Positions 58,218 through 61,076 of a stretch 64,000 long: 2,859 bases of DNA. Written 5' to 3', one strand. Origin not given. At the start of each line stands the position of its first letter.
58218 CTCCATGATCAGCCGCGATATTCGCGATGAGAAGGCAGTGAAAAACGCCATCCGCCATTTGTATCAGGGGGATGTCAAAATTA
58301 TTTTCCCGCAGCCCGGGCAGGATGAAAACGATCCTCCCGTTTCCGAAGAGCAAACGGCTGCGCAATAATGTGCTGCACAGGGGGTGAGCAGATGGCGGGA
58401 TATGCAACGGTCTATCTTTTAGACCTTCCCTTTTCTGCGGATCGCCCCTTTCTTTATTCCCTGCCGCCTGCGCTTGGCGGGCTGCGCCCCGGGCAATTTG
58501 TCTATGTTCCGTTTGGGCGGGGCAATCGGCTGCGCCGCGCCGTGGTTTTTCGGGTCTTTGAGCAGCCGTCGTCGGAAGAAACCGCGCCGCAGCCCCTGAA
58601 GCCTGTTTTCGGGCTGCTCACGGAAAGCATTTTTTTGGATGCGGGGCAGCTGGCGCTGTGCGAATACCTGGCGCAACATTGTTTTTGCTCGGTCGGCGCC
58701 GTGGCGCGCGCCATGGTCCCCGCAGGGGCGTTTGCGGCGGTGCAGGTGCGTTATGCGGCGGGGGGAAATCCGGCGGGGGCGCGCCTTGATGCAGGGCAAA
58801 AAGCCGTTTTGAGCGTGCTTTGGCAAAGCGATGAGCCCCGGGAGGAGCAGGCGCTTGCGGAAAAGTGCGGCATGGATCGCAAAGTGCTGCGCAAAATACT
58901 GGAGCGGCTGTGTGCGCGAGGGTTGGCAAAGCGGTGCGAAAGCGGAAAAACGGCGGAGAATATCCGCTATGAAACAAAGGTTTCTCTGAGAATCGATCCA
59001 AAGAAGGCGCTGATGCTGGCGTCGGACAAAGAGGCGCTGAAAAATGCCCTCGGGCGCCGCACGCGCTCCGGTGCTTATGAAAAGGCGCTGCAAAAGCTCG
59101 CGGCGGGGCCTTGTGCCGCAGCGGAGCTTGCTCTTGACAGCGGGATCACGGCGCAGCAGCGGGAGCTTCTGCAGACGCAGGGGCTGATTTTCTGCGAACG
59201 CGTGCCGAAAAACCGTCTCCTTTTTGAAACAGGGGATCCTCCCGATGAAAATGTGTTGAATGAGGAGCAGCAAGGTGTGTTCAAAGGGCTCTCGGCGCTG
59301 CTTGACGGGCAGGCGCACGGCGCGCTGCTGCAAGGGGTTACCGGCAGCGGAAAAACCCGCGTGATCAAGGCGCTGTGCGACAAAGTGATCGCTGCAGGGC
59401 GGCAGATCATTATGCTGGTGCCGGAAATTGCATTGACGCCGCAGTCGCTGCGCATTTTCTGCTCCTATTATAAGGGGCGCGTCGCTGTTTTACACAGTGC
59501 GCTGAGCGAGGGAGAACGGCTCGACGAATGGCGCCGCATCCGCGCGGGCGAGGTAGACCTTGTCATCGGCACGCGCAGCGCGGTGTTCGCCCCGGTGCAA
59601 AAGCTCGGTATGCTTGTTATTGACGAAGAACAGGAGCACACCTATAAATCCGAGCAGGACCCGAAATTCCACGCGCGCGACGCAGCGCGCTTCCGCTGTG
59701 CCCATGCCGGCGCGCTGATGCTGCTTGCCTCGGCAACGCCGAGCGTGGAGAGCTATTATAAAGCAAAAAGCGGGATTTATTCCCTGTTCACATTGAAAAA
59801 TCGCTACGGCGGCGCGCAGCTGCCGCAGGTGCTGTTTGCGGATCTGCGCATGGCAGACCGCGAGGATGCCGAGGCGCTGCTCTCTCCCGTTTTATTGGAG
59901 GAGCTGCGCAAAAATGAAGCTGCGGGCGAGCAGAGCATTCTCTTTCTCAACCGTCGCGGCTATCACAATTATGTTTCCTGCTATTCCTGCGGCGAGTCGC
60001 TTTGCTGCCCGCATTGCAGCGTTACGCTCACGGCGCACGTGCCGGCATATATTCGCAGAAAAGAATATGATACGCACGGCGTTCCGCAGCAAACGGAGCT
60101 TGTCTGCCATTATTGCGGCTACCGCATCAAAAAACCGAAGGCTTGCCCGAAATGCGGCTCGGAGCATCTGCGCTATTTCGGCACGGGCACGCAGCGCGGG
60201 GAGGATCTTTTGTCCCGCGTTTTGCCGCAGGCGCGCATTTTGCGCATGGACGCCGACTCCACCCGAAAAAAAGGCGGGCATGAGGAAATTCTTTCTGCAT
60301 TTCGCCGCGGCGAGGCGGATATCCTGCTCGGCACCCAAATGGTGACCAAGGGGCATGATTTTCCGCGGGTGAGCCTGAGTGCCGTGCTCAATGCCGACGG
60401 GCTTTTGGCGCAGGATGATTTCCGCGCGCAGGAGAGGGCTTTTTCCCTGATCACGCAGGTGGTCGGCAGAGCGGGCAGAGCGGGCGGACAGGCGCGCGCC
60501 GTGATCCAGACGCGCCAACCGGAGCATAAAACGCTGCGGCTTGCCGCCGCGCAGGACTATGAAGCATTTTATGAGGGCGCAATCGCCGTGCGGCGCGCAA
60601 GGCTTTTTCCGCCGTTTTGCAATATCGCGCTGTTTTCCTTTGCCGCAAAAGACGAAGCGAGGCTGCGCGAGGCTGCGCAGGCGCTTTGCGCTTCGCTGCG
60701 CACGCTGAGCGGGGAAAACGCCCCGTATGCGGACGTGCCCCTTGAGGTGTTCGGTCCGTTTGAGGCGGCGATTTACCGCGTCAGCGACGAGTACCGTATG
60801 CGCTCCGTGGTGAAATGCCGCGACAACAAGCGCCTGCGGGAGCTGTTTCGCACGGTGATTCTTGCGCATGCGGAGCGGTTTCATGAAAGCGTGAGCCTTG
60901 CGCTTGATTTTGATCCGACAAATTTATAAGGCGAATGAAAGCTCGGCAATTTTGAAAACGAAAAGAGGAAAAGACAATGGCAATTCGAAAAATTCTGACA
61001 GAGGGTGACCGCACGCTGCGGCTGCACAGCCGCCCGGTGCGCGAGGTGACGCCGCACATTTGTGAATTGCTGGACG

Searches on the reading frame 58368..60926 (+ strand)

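Call 41: search_protein_families(library=pfam, proteins=[window:58368-60926:+], max_evalue=0.00001)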
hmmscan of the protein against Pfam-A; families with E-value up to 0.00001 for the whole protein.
window:58368-60926:+ (853 aa): 5 families
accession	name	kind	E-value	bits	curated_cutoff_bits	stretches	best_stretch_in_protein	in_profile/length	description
PF18074.6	PriA_C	-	1.4e-15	58.3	26.9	1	749-850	1-95/95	Primosomal protein N C-terminal domain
PF00270.35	DEAD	-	8.7e-15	55.3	26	1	315-461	13-162/167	DEAD/DEAH box helicase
PF17764.6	PriA_3primeBD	-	1.5e-13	50.8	22.7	1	18-118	4-96/96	3'DNA-binding domain (3'BD)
PF00271.37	Helicase_C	-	1e-11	45.5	23.5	1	622-706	40-110/110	Helicase conserved C-terminal domain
PF04851.21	ResIII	-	2e-09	38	22.5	1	297-423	4-136/164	Type III restriction enzyme, res subunit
